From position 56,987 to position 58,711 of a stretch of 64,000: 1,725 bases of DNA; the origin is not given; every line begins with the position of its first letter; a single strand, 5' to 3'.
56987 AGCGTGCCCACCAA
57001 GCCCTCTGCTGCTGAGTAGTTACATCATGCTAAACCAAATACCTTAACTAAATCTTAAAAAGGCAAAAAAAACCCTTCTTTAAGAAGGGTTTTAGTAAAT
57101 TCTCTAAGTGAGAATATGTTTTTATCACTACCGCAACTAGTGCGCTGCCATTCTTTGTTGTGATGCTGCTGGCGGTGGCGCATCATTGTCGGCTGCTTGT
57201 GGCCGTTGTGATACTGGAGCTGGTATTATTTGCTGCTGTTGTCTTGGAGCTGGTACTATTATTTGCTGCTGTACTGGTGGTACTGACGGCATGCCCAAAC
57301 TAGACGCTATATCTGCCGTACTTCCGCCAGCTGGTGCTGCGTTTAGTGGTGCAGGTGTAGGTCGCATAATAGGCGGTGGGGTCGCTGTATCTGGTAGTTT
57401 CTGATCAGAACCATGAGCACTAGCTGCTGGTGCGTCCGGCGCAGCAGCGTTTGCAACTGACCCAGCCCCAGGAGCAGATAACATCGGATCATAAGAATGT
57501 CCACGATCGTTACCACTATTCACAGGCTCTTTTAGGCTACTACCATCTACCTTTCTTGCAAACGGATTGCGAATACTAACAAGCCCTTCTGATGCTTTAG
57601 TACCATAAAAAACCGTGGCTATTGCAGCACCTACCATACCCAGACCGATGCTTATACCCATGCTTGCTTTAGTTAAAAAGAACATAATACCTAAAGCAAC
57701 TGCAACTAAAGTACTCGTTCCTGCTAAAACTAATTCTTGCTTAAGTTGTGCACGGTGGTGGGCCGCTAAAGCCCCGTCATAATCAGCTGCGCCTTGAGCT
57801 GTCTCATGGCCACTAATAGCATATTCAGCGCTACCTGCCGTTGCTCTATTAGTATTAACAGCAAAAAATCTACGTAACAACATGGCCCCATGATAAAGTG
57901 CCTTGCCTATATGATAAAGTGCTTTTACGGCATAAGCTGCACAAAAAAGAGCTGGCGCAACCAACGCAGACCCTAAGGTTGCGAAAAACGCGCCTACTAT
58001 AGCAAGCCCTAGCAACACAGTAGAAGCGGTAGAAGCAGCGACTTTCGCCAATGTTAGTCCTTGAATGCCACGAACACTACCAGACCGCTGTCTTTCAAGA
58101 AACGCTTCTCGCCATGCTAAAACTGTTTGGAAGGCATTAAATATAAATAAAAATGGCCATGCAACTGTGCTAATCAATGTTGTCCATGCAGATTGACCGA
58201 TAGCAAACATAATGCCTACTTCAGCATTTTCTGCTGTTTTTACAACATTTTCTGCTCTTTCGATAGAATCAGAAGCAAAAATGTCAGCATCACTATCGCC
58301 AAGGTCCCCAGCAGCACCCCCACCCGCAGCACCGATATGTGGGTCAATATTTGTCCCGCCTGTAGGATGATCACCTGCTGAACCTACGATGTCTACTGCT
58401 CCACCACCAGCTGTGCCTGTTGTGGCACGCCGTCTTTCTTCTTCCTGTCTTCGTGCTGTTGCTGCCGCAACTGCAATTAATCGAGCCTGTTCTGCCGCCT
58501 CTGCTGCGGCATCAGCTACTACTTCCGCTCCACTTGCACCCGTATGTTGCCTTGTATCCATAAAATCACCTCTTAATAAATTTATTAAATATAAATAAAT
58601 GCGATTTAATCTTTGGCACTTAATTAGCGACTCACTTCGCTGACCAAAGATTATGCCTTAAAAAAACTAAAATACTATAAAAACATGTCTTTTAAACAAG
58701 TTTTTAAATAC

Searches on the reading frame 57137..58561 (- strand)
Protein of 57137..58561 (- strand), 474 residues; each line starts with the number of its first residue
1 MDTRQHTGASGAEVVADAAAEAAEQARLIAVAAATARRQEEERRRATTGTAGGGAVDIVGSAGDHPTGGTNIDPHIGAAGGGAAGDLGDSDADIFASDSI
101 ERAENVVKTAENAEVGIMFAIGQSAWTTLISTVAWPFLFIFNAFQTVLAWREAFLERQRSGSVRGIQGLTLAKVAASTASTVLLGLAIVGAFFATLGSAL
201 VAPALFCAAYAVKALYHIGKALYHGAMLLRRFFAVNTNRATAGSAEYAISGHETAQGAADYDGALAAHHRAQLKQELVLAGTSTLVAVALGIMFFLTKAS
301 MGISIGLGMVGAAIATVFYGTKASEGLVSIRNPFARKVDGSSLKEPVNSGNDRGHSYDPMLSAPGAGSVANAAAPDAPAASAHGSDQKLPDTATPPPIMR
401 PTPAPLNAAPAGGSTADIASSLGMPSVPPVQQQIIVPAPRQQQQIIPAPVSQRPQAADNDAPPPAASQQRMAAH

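Call 18: find_encoding_contigs(protein=window:57137-58561:-, flank=10000, max_places=4)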
Protein window:57137-58561:- (474 aa): no gene with exactly this product is on record in the collection.

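Call 19: search_protein_families(library=ncbifam, proteins=[window:57137-58561:-])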
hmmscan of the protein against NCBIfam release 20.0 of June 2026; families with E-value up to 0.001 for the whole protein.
window:57137-58561:- (474 aa): 0 families

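Call 58: search_protein_families(library=pfam, proteins=[window:57137-58561:-], max_evalue=0.001)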
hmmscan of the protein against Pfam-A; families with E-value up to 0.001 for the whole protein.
window:57137-58561:- (474 aa): 0 families
